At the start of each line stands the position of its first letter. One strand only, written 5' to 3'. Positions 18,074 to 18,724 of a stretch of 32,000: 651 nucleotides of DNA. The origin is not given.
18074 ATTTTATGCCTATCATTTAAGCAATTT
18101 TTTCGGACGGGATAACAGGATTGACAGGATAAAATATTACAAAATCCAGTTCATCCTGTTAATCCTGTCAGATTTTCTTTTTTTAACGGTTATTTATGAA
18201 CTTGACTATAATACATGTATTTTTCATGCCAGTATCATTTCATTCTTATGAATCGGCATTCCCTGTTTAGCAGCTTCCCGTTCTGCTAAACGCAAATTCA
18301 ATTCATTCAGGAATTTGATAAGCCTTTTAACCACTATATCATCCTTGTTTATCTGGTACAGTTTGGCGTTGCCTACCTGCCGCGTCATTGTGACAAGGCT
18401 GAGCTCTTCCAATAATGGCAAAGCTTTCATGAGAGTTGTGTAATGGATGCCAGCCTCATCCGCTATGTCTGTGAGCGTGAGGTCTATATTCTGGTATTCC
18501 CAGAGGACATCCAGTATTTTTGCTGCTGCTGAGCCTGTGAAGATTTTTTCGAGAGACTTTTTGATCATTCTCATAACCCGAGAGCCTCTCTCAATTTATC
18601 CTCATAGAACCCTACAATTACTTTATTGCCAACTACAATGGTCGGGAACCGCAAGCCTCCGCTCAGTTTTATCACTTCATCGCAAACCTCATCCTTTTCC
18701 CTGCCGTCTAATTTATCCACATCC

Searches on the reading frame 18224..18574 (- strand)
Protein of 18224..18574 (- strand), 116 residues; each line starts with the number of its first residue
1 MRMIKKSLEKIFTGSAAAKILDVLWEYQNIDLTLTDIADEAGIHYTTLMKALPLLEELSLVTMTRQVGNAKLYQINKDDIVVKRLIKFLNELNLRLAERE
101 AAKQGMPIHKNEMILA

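Call 43: search_protein_families(library=pfam, proteins=[window:18224-18574:-], max_evalue=0.01)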
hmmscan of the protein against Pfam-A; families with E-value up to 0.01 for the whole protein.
window:18224-18574:- (116 aa): 3 families
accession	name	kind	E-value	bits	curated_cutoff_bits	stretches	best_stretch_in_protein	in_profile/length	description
PF00392.27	GntR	-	0.0065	16.5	27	0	33-68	26-61/64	Bacterial regulatory proteins, gntR family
PF13545.12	HTH_Crp_2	-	0.0086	16.5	27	0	29-65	20-56/70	Crp-like helix-turn-helix domain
PF24033.1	DUF7342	-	0.0096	16.4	31.6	0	33-91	19-76/150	Family of unknown function (DUF7342)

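Call 44: find_homologous_proteins(query=window:18224-18574:-, max_evalue=0.001)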
Query window:18224-18574:- (116 aa): 114 proteins with E <= 0.001 among 122 candidates.
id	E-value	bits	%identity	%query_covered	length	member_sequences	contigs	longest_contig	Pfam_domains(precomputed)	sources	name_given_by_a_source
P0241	1.8e-60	219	95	95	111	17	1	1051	-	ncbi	-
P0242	2.1e-58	213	94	95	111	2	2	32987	-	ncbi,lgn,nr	ncbi:MAG: hypothetical protein O8C64_07060 [Candidatus Methanoperedens sp.]|nr:hypothetical protein 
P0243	1.3e-57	210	90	97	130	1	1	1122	-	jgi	jgi:DNA-binding transcriptional ArsR family regulator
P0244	2.3e-57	209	89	95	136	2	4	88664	-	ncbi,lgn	-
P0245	1.0e-54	201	89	93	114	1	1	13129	-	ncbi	ncbi:hypothetical protein ig2599ANME_0583 [groundwater metagenome]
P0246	2.4e-54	200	85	95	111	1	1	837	-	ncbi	-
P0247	1.2e-53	198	85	95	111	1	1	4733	-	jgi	-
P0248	1.3e-53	197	85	95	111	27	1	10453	-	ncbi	-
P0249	2.2e-53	197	83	94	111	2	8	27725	-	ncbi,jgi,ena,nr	ncbi:MAG: hypothetical protein OIN88_00165 [Candidatus Methanoperedens sp.]|nr:hypothetical protein 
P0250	3.6e-53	196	85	95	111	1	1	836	-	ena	-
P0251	3.6e-53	196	83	94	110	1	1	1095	-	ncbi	-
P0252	5.2e-53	195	84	95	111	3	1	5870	-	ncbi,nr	ncbi:MAG: helix-turn-helix domain-containing protein [Candidatus Methanoperedens sp.]|nr:helix-turn-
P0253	6.3e-53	195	82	97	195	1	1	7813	-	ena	-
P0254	6.3e-53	195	84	95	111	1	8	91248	-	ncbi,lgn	-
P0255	7.8e-53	195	84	95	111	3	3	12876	-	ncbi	-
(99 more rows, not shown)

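Call 45: find_encoding_contigs(protein=P0242, flank=3000, max_places=4)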
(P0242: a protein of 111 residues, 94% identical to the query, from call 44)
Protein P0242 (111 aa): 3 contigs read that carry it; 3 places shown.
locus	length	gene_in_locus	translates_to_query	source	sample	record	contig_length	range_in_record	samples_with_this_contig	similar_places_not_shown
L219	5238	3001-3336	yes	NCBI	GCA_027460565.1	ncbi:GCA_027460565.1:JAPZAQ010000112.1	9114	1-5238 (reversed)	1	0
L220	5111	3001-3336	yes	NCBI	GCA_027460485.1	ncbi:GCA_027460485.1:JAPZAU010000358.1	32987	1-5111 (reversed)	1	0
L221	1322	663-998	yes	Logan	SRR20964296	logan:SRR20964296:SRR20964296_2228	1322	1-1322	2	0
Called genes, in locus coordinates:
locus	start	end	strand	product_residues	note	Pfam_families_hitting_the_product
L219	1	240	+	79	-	PF12797:Fer4_2 (faint), PF12837:Fer4_6 (faint), PF13237:Fer4_10, PF00037:Fer4 (weak), PF14697:Fer4_21, PF12838:Fer4_7 (weak), PF13187:Fer4_9 (weak), PF00037:Fer4, +1 more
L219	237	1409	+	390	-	PF01855:POR_N, PF02780:Transketolase_C (weak), PF17147:PFOR_II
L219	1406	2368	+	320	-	PF02775:TPP_enzyme_C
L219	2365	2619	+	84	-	PF00462:Glutaredoxin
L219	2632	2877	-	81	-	-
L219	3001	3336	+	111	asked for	-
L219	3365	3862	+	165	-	PF02943:FeThRed_B, PF21349:RUBY_RBDX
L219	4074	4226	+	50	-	PF01909:NTP_transf_2, PF18765:Polbeta (weak)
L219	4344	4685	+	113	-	PF01934:HepT-like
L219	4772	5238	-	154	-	PF01467:CTP_transf_like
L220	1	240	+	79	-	PF12797:Fer4_2 (faint), PF12837:Fer4_6 (faint), PF13237:Fer4_10, PF00037:Fer4 (weak), PF14697:Fer4_21, PF12838:Fer4_7 (weak), PF13187:Fer4_9 (weak), PF00037:Fer4, +1 more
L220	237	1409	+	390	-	PF01855:POR_N, PF02780:Transketolase_C (weak), PF17147:PFOR_II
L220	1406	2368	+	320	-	PF02775:TPP_enzyme_C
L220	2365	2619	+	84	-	PF00462:Glutaredoxin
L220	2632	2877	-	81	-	-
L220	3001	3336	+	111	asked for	-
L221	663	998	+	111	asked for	-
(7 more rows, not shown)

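Call 46: find_encoding_contigs(protein=P0254, flank=3000, max_places=6)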
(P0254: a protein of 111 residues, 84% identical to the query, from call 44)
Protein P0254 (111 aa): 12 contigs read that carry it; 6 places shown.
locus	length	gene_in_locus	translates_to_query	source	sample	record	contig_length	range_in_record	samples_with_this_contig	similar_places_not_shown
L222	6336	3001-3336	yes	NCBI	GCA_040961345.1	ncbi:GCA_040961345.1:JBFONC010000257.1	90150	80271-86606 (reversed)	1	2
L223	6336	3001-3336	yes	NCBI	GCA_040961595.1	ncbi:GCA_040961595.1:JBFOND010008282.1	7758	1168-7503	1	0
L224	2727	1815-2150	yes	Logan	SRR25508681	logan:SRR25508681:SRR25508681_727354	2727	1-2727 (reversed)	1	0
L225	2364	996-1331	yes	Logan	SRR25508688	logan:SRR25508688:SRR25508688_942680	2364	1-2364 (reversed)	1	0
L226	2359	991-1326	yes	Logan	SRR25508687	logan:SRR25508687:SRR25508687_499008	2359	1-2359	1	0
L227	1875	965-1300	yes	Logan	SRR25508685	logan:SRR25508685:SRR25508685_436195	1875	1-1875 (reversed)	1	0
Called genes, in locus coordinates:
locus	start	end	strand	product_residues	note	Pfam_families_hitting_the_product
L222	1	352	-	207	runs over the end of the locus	PF23023:Anti-Pycsar_Apyc1 (faint), PF00753:Lactamase_B, PF19583:ODP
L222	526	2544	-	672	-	PF00133:tRNA-synt_1, PF01406:tRNA-synt_1e, PF01921:tRNA-synt_1f (faint), PF09334:tRNA-synt_1g, PF08264:Anticodon_1, PF19303:Anticodon_3, PF01588:tRNA_bind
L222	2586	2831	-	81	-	-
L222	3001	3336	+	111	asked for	-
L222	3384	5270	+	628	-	PF01472:PUA, PF01507:PAPS_reduct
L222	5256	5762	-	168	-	-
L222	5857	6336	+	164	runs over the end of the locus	PF08617:CGI-121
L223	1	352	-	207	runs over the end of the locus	PF23023:Anti-Pycsar_Apyc1 (weak), PF00753:Lactamase_B, PF19583:ODP, PF12706:Lactamase_B_2 (weak)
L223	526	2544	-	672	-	PF00133:tRNA-synt_1, PF01406:tRNA-synt_1e, PF01921:tRNA-synt_1f (faint), PF09334:tRNA-synt_1g, PF08264:Anticodon_1, PF19303:Anticodon_3, PF01588:tRNA_bind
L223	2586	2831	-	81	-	-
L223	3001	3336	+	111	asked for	-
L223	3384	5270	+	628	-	PF01472:PUA, PF01507:PAPS_reduct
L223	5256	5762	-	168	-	-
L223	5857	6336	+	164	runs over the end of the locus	PF08617:CGI-121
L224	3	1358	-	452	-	?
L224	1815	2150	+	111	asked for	-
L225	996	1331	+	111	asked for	-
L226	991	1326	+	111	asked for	-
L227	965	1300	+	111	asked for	-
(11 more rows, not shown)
